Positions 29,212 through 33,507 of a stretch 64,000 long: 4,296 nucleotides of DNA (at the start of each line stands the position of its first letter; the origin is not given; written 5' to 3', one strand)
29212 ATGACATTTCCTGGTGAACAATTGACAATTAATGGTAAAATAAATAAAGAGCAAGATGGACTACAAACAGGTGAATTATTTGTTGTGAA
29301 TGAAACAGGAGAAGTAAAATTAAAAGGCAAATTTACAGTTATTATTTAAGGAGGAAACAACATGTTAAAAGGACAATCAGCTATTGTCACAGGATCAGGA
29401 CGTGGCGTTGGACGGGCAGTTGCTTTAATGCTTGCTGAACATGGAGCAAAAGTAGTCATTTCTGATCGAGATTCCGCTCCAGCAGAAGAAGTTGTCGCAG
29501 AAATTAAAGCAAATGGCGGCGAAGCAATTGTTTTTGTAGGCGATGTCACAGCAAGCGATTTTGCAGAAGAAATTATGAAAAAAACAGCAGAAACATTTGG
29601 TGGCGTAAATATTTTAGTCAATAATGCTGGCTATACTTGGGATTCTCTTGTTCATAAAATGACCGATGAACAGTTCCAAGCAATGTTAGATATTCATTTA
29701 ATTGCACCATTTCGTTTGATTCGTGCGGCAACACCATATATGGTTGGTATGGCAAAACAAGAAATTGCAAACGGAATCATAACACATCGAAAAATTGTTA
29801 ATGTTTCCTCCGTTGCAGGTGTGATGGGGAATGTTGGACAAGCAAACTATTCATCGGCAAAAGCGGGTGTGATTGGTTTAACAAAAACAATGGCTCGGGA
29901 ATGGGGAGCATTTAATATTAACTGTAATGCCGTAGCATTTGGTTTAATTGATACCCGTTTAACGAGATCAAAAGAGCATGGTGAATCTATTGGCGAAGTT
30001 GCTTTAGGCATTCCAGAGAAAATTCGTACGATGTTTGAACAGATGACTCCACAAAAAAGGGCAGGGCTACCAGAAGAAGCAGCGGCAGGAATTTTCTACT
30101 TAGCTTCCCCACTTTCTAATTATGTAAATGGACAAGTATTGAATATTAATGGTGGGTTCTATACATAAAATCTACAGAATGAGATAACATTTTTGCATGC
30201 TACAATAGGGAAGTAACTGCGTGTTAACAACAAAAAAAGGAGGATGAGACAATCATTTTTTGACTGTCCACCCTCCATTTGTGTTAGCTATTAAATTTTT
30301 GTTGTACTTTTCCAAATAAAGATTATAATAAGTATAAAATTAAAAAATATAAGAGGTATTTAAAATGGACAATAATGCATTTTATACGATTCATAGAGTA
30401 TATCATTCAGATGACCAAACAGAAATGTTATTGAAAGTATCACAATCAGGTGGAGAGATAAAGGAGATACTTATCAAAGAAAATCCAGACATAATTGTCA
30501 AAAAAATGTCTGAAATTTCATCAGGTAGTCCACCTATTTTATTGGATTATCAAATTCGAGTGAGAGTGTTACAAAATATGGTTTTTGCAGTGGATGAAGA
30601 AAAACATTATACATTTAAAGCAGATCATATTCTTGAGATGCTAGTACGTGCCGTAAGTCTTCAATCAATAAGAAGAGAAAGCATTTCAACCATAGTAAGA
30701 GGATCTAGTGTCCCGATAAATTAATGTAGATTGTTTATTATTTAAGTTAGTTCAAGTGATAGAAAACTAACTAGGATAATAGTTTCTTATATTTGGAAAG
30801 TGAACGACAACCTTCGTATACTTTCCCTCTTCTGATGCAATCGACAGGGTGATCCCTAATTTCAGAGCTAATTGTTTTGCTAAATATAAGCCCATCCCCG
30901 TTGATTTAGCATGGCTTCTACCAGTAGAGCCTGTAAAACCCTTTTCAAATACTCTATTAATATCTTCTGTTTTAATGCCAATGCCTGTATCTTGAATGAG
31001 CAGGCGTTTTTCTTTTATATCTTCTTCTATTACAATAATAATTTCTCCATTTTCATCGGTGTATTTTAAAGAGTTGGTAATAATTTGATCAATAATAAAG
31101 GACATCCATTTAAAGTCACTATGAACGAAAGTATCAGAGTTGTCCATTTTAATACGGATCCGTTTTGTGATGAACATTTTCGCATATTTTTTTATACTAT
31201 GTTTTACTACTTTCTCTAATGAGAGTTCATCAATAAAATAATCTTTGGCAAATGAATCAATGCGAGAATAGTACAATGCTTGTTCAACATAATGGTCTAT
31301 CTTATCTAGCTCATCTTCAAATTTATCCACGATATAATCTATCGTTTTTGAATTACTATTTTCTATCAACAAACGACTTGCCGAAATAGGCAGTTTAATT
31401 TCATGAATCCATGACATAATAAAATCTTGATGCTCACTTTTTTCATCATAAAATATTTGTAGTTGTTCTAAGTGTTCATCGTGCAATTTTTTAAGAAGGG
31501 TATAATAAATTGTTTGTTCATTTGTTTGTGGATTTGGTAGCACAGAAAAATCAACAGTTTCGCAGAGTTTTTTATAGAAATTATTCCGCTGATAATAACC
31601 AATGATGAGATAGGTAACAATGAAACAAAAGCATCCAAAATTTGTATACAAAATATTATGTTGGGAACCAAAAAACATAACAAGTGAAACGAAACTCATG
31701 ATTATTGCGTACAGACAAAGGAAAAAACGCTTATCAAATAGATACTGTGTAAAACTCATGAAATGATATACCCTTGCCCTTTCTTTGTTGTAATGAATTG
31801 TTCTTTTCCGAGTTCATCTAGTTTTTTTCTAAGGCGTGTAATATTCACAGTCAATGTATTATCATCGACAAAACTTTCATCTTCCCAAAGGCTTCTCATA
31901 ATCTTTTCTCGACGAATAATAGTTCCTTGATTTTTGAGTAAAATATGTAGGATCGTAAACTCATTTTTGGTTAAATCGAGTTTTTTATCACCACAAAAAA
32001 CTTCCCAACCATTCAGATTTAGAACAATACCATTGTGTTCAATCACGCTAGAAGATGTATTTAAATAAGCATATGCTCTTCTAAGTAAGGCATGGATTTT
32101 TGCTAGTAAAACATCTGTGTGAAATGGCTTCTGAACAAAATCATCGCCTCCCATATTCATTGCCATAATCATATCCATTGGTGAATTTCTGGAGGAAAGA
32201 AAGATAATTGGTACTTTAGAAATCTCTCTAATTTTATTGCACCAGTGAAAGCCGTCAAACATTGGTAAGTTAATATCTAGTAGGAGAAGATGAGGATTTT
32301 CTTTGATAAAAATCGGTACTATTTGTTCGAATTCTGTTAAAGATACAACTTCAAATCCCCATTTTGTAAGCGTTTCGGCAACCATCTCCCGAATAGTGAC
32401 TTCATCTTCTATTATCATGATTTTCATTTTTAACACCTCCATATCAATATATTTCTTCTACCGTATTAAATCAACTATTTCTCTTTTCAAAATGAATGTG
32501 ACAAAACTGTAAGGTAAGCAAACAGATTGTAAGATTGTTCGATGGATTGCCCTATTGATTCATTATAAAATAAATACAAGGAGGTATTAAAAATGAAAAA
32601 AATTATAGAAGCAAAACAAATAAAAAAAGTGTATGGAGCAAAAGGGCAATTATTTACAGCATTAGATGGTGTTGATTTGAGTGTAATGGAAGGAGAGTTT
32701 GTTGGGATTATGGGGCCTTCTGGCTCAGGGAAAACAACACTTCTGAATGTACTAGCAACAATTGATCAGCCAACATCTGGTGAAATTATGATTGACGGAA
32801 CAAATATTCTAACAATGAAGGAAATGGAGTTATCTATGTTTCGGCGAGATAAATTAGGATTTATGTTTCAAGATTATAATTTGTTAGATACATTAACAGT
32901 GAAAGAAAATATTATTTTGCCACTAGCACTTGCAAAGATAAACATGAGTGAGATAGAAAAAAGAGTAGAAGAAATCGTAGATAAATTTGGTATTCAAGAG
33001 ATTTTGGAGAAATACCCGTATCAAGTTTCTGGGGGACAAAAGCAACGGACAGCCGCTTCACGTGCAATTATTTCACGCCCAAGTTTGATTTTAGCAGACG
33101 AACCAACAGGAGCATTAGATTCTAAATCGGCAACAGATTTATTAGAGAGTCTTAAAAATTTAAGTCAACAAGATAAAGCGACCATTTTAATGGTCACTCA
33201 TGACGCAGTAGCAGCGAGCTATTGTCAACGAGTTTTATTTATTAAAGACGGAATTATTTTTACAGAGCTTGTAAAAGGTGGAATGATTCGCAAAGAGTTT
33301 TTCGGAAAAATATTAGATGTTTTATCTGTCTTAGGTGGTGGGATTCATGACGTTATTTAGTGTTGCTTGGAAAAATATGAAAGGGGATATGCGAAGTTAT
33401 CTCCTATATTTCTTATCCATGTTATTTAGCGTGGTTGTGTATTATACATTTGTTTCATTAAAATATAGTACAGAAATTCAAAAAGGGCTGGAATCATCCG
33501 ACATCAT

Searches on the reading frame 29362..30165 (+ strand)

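Call 83: search_protein_families(library=pfam, proteins=[window:29362-30165:+], max_evalue=0.00001)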
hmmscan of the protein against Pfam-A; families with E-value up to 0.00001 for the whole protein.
window:29362-30165:+ (268 aa): 3 families
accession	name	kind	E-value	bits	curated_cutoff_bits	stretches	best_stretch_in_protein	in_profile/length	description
PF13561.12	adh_short_C2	-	1.3e-51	175.9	27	1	14-266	6-235/236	Enoyl-(Acyl carrier protein) reductase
PF00106.31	adh_short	-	1.6e-51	175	26.6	1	6-207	2-193/195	short chain dehydrogenase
PF08659.16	KR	-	3.2e-16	60.2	22.6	1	7-177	3-163/180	KR domain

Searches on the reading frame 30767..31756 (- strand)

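Call 83: search_protein_families(library=pfam, proteins=[window:30767-31756:-], max_evalue=0.00001)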
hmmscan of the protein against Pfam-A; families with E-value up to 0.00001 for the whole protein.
window:30767-31756:- (329 aa): 1 family
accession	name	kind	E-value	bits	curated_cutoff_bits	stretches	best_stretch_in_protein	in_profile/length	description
PF02518.31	HATPase_c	-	1.1e-19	71.3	26.4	1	218-321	6-108/111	Histidine kinase-, DNA gyrase B-, and HSP90-like ATPase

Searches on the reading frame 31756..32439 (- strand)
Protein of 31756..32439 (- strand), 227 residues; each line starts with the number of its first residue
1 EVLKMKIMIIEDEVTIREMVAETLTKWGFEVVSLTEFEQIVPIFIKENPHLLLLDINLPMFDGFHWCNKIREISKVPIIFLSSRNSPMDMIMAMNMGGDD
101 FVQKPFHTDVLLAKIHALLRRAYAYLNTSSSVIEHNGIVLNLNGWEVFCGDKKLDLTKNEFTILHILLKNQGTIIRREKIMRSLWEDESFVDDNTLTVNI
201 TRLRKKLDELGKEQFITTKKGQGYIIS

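Call 83: search_protein_families(library=pfam, proteins=[window:31756-32439:-], max_evalue=0.00001)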
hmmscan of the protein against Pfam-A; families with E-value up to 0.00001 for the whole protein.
window:31756-32439:- (227 aa): 2 families
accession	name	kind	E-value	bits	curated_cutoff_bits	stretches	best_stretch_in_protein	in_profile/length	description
PF00486.34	Trans_reg_C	-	2.8e-24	85.4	26.2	1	152-225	2-76/77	Transcriptional regulatory protein, C terminal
PF00072.30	Response_reg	-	1.1e-23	83.9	30.2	1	7-115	1-110/111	Response regulator receiver domain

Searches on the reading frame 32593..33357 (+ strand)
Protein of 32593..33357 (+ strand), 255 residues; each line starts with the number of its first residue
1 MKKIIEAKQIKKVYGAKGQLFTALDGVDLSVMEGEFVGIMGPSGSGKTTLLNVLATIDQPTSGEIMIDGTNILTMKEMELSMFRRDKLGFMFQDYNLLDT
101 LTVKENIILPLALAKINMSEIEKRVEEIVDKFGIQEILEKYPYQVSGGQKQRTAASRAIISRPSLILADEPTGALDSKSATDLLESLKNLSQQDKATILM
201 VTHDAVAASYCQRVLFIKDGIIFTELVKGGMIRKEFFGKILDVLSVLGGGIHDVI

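Call 83: search_protein_families(library=pfam, proteins=[window:32593-33357:+], max_evalue=0.00001)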
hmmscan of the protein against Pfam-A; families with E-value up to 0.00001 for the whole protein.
window:32593-33357:+ (255 aa): 2 families
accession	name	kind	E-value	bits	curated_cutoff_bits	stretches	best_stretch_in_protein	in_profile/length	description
PF00005.33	ABC_tran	-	1.3e-33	117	25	1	24-172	1-136/137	ABC transporter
PF13304.12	AAA_21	-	1.2e-07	32.6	27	0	141-206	234-301/304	AAA domain, putative AbiEii toxin, Type IV TA system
